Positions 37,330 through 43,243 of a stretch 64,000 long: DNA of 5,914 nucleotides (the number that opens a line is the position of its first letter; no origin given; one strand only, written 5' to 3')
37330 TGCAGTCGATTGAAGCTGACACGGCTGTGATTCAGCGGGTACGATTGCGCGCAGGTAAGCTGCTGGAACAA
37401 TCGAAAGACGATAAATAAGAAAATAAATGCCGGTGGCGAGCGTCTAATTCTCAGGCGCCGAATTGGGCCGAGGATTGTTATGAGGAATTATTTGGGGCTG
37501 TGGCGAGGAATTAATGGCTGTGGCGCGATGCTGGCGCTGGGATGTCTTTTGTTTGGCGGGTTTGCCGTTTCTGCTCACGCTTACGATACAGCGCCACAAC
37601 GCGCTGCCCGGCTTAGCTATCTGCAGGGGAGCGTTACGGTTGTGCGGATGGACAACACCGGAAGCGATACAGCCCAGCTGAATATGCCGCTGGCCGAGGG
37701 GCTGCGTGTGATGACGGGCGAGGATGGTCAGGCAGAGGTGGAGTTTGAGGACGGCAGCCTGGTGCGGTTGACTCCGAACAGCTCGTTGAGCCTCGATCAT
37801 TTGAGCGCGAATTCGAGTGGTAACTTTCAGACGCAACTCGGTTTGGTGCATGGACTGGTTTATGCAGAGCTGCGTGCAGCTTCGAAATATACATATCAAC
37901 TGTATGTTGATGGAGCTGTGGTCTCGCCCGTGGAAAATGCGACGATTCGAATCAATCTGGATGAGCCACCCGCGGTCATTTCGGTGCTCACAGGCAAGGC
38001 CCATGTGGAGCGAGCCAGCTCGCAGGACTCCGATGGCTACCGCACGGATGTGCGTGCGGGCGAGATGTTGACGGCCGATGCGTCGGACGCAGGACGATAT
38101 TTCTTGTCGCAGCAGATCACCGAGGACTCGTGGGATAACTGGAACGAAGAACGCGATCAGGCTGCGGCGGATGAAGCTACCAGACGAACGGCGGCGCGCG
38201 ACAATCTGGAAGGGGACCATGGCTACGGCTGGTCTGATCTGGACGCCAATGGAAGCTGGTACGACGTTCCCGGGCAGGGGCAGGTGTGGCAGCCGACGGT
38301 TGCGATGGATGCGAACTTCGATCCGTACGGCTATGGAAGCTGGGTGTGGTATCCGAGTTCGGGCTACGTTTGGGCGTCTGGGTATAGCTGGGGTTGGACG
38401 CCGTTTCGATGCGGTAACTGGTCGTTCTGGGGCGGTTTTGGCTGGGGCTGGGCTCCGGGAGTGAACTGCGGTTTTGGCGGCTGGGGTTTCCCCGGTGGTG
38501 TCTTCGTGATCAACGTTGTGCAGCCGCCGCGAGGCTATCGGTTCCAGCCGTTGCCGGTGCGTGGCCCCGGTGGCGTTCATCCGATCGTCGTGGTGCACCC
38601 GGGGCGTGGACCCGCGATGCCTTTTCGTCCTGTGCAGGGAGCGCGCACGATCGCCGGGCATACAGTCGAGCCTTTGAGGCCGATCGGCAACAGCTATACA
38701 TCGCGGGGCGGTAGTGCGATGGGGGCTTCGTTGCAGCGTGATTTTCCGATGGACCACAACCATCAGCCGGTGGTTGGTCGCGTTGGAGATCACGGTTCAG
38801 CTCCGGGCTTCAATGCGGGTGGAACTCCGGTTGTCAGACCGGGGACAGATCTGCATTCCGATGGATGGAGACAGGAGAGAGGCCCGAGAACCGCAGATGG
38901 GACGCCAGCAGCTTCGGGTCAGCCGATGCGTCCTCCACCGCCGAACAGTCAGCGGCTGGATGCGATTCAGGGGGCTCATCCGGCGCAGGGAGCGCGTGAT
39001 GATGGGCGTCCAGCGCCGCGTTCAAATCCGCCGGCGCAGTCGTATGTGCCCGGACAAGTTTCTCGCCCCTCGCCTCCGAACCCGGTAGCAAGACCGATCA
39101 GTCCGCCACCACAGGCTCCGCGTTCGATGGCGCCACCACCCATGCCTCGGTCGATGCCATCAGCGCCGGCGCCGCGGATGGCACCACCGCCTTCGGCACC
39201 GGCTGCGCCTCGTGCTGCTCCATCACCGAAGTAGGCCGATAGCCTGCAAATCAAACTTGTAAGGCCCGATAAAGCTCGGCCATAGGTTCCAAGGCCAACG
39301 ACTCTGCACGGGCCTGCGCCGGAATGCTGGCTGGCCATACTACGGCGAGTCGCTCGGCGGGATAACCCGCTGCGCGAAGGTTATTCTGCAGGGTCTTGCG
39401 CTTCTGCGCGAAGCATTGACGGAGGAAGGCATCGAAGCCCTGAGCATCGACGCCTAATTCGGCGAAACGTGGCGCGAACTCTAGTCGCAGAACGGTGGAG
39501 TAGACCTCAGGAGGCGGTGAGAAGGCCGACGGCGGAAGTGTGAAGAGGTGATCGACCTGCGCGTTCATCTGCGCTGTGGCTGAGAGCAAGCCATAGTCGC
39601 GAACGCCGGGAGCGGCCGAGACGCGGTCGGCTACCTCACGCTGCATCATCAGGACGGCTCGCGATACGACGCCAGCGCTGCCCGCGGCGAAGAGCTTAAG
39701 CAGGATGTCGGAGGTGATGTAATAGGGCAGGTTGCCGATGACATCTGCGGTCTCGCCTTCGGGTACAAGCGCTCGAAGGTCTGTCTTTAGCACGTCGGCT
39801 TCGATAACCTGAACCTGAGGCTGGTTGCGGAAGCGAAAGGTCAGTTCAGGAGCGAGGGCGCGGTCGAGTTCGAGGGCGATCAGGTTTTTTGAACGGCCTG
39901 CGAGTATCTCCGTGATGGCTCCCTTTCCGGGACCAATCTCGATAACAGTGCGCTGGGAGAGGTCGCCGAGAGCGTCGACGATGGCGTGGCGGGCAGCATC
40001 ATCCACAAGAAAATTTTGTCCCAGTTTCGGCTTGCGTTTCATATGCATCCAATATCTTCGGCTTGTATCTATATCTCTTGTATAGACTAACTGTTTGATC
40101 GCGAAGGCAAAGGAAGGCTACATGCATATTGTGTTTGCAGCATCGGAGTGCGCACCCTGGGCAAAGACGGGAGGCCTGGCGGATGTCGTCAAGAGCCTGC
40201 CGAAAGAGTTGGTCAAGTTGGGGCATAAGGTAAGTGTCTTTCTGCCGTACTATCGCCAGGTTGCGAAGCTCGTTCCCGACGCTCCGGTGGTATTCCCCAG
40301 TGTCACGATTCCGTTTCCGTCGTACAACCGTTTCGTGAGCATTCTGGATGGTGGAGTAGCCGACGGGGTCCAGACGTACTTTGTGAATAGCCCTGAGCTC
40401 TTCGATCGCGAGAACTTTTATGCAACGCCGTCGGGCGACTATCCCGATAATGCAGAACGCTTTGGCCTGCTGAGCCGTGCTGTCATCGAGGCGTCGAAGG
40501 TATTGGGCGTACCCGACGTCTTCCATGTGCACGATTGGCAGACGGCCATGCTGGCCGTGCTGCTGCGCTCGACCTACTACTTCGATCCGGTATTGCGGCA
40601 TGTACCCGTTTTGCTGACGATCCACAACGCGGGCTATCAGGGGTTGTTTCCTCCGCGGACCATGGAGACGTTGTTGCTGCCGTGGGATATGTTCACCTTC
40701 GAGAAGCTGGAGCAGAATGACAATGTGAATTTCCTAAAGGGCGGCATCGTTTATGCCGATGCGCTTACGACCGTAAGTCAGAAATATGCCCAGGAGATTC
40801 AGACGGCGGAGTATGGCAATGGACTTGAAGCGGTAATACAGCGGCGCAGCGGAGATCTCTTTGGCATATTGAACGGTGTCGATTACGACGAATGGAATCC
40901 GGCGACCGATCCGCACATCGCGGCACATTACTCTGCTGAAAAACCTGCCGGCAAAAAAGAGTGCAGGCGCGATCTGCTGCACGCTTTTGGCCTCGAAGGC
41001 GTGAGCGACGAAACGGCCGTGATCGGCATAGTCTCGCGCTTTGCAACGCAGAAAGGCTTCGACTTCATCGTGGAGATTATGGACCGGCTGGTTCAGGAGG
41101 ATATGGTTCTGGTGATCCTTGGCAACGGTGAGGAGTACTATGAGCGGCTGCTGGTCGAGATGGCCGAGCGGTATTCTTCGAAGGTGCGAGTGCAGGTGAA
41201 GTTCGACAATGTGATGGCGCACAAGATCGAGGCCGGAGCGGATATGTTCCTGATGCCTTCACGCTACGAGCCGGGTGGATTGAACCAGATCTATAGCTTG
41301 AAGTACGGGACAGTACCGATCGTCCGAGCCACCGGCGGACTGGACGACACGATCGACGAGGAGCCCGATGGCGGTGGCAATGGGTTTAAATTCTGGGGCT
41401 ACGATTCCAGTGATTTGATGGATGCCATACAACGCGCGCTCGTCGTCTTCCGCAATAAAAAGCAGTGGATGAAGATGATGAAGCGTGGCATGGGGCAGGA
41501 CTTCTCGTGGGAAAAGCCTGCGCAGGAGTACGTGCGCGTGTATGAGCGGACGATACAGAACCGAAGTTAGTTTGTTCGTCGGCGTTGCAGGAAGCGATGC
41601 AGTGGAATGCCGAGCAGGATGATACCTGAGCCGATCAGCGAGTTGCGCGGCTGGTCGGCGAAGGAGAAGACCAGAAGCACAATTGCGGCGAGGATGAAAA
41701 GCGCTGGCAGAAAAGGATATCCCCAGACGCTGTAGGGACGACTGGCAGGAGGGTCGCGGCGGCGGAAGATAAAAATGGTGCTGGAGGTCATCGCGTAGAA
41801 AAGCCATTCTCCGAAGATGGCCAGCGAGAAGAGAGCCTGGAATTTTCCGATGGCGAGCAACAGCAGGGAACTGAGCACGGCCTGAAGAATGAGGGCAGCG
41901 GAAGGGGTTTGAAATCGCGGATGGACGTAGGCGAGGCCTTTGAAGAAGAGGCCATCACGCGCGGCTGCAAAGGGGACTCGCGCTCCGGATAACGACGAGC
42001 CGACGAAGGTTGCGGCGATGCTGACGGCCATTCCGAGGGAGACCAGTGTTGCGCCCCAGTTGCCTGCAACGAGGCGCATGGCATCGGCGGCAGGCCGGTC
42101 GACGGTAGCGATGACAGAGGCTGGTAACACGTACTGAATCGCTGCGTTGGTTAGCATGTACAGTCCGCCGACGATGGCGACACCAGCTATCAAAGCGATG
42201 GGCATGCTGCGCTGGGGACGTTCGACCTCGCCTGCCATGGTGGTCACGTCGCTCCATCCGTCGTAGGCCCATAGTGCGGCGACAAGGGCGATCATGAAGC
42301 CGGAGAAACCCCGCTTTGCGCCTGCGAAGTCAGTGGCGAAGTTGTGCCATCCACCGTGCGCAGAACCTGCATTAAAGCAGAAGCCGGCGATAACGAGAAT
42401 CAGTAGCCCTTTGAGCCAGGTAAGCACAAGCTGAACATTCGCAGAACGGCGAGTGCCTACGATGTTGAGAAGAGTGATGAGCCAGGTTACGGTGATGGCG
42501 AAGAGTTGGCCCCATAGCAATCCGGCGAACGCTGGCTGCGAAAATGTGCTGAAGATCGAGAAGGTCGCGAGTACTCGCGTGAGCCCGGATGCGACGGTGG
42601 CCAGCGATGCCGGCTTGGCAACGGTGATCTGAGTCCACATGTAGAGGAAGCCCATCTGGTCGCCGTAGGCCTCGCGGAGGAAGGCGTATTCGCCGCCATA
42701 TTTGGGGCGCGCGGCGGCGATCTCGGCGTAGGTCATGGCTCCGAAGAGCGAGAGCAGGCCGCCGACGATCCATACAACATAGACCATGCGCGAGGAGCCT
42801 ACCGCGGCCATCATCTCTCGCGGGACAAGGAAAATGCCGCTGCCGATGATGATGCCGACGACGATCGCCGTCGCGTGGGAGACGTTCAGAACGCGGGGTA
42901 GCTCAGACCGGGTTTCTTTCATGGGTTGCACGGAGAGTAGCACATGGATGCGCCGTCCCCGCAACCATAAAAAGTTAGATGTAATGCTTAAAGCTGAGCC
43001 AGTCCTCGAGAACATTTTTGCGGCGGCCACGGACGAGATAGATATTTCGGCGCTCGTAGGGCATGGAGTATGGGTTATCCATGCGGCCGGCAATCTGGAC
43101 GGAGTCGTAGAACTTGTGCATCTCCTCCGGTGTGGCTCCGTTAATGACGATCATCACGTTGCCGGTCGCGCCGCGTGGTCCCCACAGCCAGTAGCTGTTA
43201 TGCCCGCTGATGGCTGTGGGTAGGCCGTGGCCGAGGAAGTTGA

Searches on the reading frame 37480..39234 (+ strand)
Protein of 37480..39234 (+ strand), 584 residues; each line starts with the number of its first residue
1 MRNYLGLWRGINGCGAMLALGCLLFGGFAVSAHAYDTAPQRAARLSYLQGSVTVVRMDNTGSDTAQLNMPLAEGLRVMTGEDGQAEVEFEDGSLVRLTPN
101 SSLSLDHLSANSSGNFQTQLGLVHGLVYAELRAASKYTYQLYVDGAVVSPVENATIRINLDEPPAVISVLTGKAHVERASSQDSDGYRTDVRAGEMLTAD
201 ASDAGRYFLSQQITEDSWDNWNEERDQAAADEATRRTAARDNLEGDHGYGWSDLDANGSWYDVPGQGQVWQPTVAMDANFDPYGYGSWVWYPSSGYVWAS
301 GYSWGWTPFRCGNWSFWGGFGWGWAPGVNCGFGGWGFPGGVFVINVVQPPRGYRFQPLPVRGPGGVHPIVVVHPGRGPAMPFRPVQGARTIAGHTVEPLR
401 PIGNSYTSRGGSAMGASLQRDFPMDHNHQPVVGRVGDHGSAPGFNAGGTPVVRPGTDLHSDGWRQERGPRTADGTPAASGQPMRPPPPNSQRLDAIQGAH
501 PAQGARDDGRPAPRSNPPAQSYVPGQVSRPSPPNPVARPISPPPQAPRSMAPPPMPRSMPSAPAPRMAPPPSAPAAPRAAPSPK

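Call 68: search_protein_families(library=pfam, proteins=[window:37480-39234:+], max_evalue=0.00001)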
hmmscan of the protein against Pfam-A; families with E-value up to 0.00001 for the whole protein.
window:37480-39234:+ (584 aa): 2 families
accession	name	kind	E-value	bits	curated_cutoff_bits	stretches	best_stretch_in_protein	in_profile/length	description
PF20245.3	DUF6600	-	6.6e-13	49.1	27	1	253-329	3-78/102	Family of unknown function (DUF6600)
PF04773.18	FecR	-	4.4e-10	40.3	24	1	77-174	3-96/97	FecR protein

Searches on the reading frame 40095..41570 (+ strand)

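Call 68: search_protein_families(library=pfam, proteins=[window:40095-41570:+], max_evalue=0.00001)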
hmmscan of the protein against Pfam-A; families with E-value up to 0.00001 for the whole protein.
window:40095-41570:+ (491 aa): 5 families
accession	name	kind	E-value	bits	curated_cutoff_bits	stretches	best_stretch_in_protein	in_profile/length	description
PF08323.17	Glyco_transf_5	-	3.8e-79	266.2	22.7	1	11-249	1-238/239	Starch synthase catalytic domain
PF00534.26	Glycos_transf_1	-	3.3e-15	56.5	26.4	1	305-449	13-156/172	Glycosyl transferases group 1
PF13692.12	Glyco_trans_1_4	-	3e-12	47.4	27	1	309-449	3-140/142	Glycosyl transferases group 1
PF13439.12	Glyco_transf_4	-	6e-10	39.8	28.5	0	122-237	53-150/170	Glycosyltransferase Family 4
PF13579.12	Glyco_trans_4_4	-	5.5e-08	33.8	29.7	1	26-202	1-117/158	Glycosyl transferase 4-like domain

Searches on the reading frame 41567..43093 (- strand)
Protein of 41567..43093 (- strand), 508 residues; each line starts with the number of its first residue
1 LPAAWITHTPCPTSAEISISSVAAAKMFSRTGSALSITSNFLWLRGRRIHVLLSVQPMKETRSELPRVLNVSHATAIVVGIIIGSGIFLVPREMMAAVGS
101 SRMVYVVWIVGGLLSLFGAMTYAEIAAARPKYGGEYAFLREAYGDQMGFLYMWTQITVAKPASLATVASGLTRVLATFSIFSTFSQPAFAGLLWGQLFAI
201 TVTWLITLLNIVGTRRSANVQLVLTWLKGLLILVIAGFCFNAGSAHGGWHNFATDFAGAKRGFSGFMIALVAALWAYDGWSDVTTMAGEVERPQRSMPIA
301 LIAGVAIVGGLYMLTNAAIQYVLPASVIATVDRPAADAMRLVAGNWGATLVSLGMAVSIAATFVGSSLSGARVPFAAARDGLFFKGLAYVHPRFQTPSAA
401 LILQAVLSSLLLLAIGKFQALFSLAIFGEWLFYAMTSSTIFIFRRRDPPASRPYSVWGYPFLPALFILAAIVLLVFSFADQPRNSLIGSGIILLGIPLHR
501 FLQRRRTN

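Call 68: search_protein_families(library=pfam, proteins=[window:41567-43093:-], max_evalue=0.00001)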
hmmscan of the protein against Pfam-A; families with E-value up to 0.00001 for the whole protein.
window:41567-43093:- (508 aa): 2 families
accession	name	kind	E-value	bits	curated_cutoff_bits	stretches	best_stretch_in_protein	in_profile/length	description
PF13520.12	AA_permease_2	-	9.1e-59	199.9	27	1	69-480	1-410/427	Amino acid permease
PF00324.27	AA_permease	-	2.3e-26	93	24.6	1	73-480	1-423/470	Amino acid permease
